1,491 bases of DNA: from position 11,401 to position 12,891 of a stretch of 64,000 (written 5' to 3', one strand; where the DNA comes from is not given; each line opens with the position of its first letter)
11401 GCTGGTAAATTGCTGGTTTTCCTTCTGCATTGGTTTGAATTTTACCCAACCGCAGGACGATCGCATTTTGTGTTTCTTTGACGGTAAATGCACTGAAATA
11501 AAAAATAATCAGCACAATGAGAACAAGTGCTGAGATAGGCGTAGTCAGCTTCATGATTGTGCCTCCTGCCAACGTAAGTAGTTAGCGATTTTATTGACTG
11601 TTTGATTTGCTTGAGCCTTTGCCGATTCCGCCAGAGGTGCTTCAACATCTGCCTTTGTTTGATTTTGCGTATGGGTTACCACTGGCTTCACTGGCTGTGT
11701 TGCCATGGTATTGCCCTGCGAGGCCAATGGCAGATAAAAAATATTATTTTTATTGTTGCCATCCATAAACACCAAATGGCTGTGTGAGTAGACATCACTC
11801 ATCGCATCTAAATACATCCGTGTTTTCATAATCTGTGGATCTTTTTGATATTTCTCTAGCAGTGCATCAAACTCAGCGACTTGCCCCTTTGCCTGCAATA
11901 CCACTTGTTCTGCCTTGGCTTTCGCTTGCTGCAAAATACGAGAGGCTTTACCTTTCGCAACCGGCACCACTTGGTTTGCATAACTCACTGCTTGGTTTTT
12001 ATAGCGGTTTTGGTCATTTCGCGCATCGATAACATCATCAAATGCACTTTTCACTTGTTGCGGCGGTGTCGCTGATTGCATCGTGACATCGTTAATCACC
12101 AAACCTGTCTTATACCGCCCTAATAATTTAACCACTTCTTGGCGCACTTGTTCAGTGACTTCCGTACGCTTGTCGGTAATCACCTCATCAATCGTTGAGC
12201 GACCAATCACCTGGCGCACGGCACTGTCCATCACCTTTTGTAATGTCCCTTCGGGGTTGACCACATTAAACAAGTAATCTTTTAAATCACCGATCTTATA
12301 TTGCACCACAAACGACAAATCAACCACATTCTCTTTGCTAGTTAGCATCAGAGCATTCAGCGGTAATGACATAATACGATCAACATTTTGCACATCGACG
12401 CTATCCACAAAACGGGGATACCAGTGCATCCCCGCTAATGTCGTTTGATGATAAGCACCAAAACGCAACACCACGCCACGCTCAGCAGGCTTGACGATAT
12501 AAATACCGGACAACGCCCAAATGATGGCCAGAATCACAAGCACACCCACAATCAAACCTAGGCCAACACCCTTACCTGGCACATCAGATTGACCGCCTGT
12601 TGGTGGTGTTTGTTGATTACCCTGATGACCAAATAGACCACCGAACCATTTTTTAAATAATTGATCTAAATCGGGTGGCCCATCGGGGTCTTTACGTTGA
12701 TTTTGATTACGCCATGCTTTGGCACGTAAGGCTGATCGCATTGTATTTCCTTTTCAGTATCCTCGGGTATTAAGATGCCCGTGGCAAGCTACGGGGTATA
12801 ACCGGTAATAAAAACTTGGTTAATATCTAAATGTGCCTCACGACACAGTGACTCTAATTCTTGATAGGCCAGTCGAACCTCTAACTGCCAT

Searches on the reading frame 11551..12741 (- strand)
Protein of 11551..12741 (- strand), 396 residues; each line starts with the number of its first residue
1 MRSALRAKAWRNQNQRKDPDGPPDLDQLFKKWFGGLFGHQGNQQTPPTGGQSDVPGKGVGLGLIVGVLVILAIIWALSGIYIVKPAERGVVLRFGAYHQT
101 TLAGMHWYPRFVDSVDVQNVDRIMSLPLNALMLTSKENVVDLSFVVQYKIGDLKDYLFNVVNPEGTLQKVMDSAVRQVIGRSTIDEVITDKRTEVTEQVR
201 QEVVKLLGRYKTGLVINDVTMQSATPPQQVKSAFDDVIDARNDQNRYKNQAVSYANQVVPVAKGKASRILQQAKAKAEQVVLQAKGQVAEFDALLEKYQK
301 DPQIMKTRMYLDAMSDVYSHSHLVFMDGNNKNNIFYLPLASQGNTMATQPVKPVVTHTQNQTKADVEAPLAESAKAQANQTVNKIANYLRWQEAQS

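Call 45: search_protein_families(library=pfam, proteins=[window:11551-12741:-], max_evalue=0.00001)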
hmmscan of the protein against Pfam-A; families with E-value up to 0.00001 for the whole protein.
window:11551-12741:- (396 aa): 1 family
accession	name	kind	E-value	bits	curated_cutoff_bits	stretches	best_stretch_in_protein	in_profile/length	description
PF01145.31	Band_7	-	5.6e-25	88.8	23.6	1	82-251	2-172/176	SPFH domain / Band 7 family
